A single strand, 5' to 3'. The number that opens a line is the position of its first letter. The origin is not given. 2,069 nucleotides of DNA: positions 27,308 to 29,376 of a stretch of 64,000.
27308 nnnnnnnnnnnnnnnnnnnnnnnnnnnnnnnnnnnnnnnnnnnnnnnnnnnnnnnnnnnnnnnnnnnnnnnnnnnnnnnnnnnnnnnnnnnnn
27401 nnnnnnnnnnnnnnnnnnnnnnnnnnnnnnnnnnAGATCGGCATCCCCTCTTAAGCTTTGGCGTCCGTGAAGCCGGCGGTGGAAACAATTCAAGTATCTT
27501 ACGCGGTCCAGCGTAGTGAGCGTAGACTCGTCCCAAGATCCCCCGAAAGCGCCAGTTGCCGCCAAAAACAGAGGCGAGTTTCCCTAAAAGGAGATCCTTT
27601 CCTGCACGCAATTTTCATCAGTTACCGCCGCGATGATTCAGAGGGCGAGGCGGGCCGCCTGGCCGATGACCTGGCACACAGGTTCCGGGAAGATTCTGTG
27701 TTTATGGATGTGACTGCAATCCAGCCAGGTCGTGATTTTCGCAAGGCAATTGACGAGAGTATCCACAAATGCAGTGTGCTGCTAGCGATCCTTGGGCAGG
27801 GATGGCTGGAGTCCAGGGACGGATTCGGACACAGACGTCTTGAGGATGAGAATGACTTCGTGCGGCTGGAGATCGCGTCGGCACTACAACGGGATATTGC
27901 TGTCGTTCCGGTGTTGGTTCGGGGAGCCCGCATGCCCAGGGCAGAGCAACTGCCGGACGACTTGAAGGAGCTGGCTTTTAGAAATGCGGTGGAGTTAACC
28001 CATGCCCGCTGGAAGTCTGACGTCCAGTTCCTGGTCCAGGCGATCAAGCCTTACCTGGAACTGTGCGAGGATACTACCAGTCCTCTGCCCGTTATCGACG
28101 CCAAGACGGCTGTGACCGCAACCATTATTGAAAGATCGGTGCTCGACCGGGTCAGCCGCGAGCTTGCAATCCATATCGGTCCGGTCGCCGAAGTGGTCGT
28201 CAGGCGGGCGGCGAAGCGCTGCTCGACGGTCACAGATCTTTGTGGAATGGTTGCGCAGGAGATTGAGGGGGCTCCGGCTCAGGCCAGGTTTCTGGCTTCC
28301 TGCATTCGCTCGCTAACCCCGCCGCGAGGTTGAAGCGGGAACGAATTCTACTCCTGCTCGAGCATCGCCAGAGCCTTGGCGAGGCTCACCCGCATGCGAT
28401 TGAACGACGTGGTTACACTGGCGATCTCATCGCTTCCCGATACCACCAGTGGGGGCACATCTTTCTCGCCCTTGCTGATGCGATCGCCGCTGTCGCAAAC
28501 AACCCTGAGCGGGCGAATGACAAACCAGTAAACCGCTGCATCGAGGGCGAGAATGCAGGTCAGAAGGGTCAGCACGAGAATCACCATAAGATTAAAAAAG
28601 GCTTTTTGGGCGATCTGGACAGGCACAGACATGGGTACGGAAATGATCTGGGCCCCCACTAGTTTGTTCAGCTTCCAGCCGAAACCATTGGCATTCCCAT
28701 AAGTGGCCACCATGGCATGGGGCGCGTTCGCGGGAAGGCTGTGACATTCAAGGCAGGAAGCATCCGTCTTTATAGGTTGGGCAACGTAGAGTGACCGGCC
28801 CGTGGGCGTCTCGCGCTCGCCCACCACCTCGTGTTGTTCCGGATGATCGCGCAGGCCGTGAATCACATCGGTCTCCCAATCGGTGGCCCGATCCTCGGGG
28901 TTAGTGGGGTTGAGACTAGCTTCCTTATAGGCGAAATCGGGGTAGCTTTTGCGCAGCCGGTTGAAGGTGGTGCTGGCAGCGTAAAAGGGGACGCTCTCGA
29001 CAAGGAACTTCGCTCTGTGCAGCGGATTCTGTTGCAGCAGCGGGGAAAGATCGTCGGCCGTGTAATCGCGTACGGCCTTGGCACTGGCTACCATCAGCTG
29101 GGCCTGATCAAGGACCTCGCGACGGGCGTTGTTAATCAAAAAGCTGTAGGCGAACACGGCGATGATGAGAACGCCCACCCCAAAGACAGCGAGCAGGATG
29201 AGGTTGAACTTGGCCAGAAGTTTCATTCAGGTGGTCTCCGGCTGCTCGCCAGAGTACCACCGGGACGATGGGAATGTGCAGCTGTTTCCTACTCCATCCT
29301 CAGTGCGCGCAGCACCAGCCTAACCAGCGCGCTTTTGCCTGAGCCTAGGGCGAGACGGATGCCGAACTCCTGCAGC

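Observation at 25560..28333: TIR protein facing a coupled SLOG-like/patatin operon: candidate Thoeris-CBASS hybrid defence module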

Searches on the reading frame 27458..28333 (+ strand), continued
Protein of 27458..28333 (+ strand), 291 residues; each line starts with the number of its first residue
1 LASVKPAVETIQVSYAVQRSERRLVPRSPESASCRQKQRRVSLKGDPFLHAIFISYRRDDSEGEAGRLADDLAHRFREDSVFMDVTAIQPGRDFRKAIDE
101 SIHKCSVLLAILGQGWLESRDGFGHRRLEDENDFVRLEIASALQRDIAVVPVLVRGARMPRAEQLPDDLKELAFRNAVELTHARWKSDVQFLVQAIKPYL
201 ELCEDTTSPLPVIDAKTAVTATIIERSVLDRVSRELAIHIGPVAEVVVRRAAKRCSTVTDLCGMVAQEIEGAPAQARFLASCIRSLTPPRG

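Call 79: fold_search(model_id=the predicted structure, library=pdb)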
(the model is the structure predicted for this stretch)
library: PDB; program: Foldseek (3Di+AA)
matches with E <= 10: 1524; with E <= 0.001: 47
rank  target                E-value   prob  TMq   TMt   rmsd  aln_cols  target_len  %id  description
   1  9ugj_B                2.2e-07  1.00  0.46  0.77   3.6       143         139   24  Structure of SARM1 bound to SIR3-ADPR (released 2026-02-18)
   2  6o0u_A                2.9e-07  1.00  0.45  0.74   3.9       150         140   22  Crystal structure of the TIR domain H685A mutant from human SARM1 (released 2019-09-04)
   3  8d0g_B                3.3e-07  1.00  0.44  0.73   3.9       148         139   24  Human SARM1 TIR domain bound to NB-3-ADPRP (released 2022-09-21)
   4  9mw2_B                5.5e-07  1.00  0.47  0.78   3.2       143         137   24  Structure of SARM1 TIR domain bound to G6831 (released 2026-02-04)
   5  6o0v_C                5.8e-07  1.00  0.44  0.72   3.6       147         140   22  Crystal structure of the TIR domain G601P mutant from human SARM1, crystal form 2 (released 2019-09-04)
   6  9mw1_B                6.2e-07  1.00  0.46  0.76   3.5       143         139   25  Structure of SARM1 TIR domain bound to G8758 (released 2026-02-04)
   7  6o1b                  6.6e-07  1.00  0.45  0.75   3.5       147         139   23  Crystal structure of the TIR domain G601P mutant from human SARM1, crystal form 1 (released 2019-09-04)
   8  6o0q_A                7.8e-07  1.00  0.44  0.73   3.9       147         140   23  Crystal structure of the TIR domain from human SARM1 in complex with ribose (released 2019-09-04)
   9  8p2l_I                8.8e-07  1.00  0.48  0.75   3.1       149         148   24  A CHIMERA construct containing human SARM1 ARM and SAM domains and C. elegans TIR domain. (released 2023-09-06)
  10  9ugj_H                1.0e-06  1.00  0.46  0.76   3.7       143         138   24  Structure of SARM1 bound to SIR3-ADPR (released 2026-02-18)
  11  7cm5_A                1.2e-06  1.00  0.43  0.18   3.3       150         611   21  Full-length Sarm1 in a self-inhibited state (released 2020-10-21)
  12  7cm7_A                1.4e-06  1.00  0.47  0.20   3.3       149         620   22  NAD+-bound Sarm1 E642A in the self-inhibited state (released 2020-10-21)
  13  6o0v_D                1.5e-06  1.00  0.44  0.76   3.4       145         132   23  Crystal structure of the TIR domain G601P mutant from human SARM1, crystal form 2 (released 2019-09-04)
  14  6o0v_A                1.6e-06  1.00  0.46  0.73   3.6       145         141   23  Crystal structure of the TIR domain G601P mutant from human SARM1, crystal form 2 (released 2019-09-04)
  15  7anw_A                2.6e-06  1.00  0.46  0.19   3.3       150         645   23  hSARM1 NAD+ complex (released 2020-11-11)
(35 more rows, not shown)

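Call 83: search_protein_families(library=pfam, proteins=[L085:4716-5723:-], max_evalue=0.001)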
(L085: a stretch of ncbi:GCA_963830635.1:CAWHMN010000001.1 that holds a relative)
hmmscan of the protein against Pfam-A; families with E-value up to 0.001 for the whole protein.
L085:4716-5723:- (335 aa): 1 family
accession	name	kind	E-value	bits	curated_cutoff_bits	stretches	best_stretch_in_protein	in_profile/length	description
PF13676.11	TIR_2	-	6.3e-12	46.5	28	1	5-128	1-106/122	TIR domain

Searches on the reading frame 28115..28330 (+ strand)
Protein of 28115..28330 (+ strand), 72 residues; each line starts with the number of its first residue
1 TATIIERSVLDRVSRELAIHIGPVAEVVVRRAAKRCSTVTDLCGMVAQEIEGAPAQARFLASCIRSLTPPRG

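Call 67: find_homologous_proteins(query=window:28115-28330:+, max_evalue=0.001)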
Query seq(72 aa) (72 aa): 4 proteins with E <= 0.001 among 4 candidates.
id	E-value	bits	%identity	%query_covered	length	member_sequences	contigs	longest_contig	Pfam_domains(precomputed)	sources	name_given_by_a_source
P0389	1.7e-32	128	88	94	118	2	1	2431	PF26309.1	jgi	jgi:hypothetical protein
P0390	2.2e-32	127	83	100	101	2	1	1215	PF26309.1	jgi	jgi:serine/threonine-protein kinase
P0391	3.1e-21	92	75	85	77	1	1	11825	PF26309.1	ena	-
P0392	3.0e-17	80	67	89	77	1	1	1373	PF26309.1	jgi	jgi:serine/threonine-protein kinase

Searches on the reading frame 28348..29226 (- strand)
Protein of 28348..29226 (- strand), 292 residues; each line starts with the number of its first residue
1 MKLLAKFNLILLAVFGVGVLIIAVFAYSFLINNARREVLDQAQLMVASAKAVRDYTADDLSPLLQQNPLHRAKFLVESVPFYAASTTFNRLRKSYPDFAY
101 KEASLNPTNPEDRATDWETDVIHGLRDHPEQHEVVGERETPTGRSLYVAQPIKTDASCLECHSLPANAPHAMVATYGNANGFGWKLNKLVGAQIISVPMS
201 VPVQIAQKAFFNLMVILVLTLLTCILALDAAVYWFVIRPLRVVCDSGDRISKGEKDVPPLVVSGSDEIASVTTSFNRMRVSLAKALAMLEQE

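Call 53: search_protein_families(library=ncbifam, proteins=[window:28348-29226:-], max_evalue=0.01)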
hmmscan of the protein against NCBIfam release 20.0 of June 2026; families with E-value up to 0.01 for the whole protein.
window:28348-29226:- (292 aa): 8 families
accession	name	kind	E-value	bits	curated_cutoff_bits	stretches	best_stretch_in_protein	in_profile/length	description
NF038263.1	prot_phos_SiaA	equivalog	9.7e-08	31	700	1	199-290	297-387/658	biofilm regulation protein phosphatase SiaA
NF040691.1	MtrAB_MtrB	equivalog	2.5e-07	30.1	450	1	214-290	190-265/507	MtrAB system histidine kinase MtrB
NF007004.0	PRK09467.1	equivalog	2.9e-07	29.7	415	1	196-282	140-225/440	two-component system sensor histidine kinase EnvZ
NF008184.0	PRK10935.1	equivalog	9.2e-06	24.6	553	1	217-291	153-231/565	nitrate/nitrite two-component system sensor histidine kinase NarQ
NF058645.1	MCPCtpMPsAe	equivalog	1.2e-05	24.3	900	1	209-278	202-272/558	methyl-accepting chemotaxis protein CtpM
NF007007.0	PRK09470.1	equivalog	0.0001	21.4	486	1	204-286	156-242/463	envelope stress sensor histidine kinase CpxA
NF008312.0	PRK11100.1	equivalog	0.0063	15.4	356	0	188-283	159-251/477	two-component system sensor histidine kinase CreC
NF007309.0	PRK09793.1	equivalog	0.0077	15.2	903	0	209-285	184-262/533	methyl-accepting chemotaxis protein IV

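Call 54: search_protein_families(library=padloc, proteins=[window:28348-29226:-], max_evalue=0.01)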
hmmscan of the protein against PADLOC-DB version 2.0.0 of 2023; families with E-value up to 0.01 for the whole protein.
window:28348-29226:- (292 aa): 0 families

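Call 84: find_related_loci(query=window:28348-29226:-, collection=metagenome_contigs, flank=6000)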
Query window:28348-29226:- (292 aa) in metagenome_contigs; peptide patterns used: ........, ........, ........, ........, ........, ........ (x = any residue, [..] = any of these).
572 stretches matched a pattern; 455 encode a relative of the query (tblastn E <= 1e-3); the best 80 are kept; 80 distinct loci.
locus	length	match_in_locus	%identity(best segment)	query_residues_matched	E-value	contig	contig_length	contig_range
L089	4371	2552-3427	90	1-292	0e+0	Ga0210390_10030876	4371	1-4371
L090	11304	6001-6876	90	1-292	1e-180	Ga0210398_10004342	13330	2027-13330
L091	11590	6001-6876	89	1-292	7e-180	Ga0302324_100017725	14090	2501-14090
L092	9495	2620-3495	89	1-292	7e-180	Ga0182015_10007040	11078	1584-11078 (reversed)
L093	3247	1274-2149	88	1-292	0e+0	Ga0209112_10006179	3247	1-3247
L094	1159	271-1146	84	1-292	2e-174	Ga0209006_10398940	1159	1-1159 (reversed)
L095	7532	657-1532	72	1-292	6e-148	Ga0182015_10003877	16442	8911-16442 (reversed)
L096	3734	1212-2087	71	1-292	6e-149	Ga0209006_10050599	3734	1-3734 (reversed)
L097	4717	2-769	81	35-292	2e-145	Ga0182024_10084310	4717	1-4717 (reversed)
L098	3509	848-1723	74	1-292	2e-148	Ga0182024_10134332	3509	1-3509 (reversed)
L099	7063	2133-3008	70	1-292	4e-138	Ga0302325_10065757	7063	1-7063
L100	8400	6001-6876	70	1-292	5e-138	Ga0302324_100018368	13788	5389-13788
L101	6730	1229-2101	67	1-291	7e-137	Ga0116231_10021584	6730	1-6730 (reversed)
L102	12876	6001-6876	67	1-292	7e-136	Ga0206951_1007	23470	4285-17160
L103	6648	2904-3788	65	1-292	5e-135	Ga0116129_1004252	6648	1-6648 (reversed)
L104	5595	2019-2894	65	1-292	9e-135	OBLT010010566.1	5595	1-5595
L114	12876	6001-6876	68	1-292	5e-129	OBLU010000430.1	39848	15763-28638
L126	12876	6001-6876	64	1-292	2e-127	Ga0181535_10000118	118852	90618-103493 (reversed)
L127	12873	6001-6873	65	1-291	4e-127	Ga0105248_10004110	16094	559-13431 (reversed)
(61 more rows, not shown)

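Call 88: search_protein_families(library=pfam, proteins=[L102:7944-10637:-, L102:5136-5861:+, L104:3882-5426:-, L104:117-1490:-, L104:1487-1807:-, L114:7881-8411:+, L114:3345-5864:+, L126:7742-8113:-, L126:8114-8548:-, L127:7786-8481:+], max_evalue=0.001)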
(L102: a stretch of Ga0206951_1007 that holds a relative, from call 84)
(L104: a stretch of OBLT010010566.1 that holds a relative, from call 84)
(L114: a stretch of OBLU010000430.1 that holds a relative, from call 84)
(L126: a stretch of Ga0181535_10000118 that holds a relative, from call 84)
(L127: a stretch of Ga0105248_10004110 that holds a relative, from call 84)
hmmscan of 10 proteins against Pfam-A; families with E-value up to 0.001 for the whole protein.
L102:7944-10637:- (897 aa): 2 families
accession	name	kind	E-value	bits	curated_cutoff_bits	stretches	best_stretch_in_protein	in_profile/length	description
PF12704.14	MacB_PCD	-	3.8e-34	119.2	27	2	114-325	3-205/207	MacB-like periplasmic core domain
PF02687.27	FtsX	-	2.2e-30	105.6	25.5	2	778-890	3-120/120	FtsX-like permease C-terminal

L102:5136-5861:+ (241 aa): 2 families
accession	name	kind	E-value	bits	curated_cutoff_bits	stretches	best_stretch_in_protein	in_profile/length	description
PF11304.13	DUF3106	-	1.4e-18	67.7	24.3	1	107-207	2-102/104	Protein of unknown function (DUF3106)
PF14842.11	FliG_N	-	6.5e-07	30.4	25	0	124-156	24-56/104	FliG N-terminal domain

L104:3882-5426:- (514 aa): 0 families

L104:117-1490:- (457 aa): 0 families

L104:1487-1807:- (106 aa): 0 families

L114:7881-8411:+ (176 aa): 0 families

L114:3345-5864:+ (839 aa): 2 families
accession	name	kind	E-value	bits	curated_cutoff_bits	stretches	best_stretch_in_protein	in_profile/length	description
PF00912.28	Transgly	-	3.4e-59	199.7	27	1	85-259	2-177/178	Transglycosylase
PF00905.27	Transpeptidase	-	1.3e-35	123.5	22.1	1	459-697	1-272/299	Penicillin binding protein transpeptidase domain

L126:7742-8113:- (123 aa): 1 family
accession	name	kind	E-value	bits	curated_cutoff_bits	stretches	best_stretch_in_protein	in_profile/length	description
PF01627.28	Hpt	-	1.1e-09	38.8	24.6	1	36-118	12-80/84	Hpt domain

L126:8114-8548:- (144 aa): 1 family
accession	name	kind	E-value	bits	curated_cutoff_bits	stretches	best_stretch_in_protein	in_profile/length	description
PF00072.30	Response_reg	-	1.4e-23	83.6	30.2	1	25-137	1-110/111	Response regulator receiver domain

L127:7786-8481:+ (231 aa): 0 families
